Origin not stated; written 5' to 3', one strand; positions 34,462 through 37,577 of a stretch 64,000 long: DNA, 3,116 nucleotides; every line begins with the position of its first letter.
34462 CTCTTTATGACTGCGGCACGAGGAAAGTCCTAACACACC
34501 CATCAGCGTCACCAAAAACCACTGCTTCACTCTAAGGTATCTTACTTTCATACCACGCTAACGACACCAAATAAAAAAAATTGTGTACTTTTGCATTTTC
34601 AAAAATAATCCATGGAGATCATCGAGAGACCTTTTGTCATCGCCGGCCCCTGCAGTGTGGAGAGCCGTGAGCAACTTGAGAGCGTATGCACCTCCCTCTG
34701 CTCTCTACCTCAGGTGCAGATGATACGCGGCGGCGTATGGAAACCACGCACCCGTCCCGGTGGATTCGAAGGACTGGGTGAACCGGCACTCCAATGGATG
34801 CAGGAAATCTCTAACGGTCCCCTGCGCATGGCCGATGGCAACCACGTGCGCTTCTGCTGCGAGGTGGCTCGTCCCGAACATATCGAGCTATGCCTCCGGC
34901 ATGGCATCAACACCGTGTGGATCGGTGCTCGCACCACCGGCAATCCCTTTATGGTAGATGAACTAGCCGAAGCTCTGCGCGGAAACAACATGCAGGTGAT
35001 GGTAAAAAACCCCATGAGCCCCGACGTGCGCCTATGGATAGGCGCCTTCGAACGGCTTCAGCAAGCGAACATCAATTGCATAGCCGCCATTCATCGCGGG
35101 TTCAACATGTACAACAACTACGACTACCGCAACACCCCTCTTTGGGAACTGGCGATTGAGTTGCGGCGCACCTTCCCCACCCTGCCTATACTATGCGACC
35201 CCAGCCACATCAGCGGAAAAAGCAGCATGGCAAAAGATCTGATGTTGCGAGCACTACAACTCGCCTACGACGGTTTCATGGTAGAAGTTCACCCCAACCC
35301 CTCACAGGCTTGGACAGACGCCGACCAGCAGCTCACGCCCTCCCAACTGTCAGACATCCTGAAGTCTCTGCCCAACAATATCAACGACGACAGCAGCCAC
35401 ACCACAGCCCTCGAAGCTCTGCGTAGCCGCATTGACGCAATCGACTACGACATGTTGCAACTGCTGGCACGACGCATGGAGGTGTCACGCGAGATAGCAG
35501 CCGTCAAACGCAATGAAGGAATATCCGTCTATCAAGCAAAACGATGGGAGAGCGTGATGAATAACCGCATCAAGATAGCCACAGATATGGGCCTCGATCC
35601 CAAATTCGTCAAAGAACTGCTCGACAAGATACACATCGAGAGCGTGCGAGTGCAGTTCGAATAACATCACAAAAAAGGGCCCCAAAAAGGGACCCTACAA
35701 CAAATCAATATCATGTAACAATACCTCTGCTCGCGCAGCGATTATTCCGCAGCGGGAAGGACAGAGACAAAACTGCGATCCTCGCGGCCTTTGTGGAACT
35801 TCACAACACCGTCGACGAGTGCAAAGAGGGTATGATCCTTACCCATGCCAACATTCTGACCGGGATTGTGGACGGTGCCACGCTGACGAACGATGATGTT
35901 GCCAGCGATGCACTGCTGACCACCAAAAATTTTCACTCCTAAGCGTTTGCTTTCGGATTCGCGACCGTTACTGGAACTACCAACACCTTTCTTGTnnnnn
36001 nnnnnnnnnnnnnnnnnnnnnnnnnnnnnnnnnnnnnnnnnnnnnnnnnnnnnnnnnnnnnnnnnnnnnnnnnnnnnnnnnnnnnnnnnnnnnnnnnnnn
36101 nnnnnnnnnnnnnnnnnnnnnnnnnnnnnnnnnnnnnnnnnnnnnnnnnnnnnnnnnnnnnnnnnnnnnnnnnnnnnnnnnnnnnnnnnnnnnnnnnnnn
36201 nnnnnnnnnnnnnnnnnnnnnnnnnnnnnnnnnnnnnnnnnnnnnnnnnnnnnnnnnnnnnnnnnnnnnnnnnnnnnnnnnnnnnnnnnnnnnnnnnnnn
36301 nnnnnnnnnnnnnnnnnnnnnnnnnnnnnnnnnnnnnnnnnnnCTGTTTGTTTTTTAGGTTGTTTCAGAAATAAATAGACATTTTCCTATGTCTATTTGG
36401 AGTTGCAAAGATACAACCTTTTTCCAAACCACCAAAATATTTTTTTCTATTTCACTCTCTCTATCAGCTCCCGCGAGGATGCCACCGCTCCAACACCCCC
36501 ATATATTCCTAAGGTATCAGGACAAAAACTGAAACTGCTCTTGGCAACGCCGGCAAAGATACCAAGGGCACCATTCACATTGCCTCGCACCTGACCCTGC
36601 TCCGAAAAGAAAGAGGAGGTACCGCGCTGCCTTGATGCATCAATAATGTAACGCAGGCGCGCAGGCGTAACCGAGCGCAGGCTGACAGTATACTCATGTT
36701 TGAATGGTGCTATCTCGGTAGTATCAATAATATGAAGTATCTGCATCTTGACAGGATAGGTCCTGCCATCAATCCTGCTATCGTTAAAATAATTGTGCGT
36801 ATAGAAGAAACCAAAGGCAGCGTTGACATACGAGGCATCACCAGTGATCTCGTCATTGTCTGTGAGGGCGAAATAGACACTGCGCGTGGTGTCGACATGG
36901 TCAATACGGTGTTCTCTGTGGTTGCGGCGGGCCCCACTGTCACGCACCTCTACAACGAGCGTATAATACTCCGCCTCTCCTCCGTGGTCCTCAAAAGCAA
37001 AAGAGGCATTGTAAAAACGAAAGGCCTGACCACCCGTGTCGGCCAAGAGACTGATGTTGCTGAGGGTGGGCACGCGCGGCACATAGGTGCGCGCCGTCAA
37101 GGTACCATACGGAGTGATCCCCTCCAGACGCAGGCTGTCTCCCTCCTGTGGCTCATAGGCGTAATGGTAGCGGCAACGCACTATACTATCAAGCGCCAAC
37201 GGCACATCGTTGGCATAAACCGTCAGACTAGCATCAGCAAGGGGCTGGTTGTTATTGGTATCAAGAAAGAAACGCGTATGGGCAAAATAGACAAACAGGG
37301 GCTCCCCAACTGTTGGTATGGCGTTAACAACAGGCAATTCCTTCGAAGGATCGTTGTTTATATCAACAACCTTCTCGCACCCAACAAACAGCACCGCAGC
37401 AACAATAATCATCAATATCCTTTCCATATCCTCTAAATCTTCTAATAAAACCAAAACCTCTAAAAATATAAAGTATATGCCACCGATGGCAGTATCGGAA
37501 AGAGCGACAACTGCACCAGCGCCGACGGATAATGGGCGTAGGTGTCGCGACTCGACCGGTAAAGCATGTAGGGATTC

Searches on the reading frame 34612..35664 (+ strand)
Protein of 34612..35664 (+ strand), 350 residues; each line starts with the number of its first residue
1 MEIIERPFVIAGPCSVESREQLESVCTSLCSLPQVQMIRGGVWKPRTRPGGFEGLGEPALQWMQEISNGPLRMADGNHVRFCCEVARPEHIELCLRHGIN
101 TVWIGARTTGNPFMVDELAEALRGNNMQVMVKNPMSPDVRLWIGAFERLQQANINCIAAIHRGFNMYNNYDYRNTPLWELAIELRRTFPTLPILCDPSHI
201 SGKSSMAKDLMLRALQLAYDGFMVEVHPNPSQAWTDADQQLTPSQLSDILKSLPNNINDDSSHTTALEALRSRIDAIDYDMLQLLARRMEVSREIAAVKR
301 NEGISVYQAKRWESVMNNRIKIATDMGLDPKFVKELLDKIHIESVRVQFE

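Call 68: search_protein_families(library=pfam, proteins=[window:34612-35664:+], max_evalue=0.00001)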
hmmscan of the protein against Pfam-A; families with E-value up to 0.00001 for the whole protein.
window:34612-35664:+ (350 aa): 2 families
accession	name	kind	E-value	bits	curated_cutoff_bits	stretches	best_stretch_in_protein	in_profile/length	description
PF00793.26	DAHP_synth_1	-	2.3e-30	105.9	25.5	1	6-251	17-259/270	DAHP synthetase I family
PF01817.26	CM_2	-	6e-22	78.1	27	1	270-348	1-79/80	Chorismate mutase type II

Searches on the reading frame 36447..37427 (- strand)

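Call 69: search_protein_families(library=pfam, proteins=[window:36447-37427:-], max_evalue=0.00001)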
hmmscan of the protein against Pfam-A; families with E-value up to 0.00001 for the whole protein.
window:36447-37427:- (326 aa): 1 family
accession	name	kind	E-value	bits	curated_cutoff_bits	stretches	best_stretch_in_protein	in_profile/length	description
PF14054.11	DUF4249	-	1.2e-24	87.8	28.5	1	22-298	7-267/269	Domain of unknown function (DUF4249)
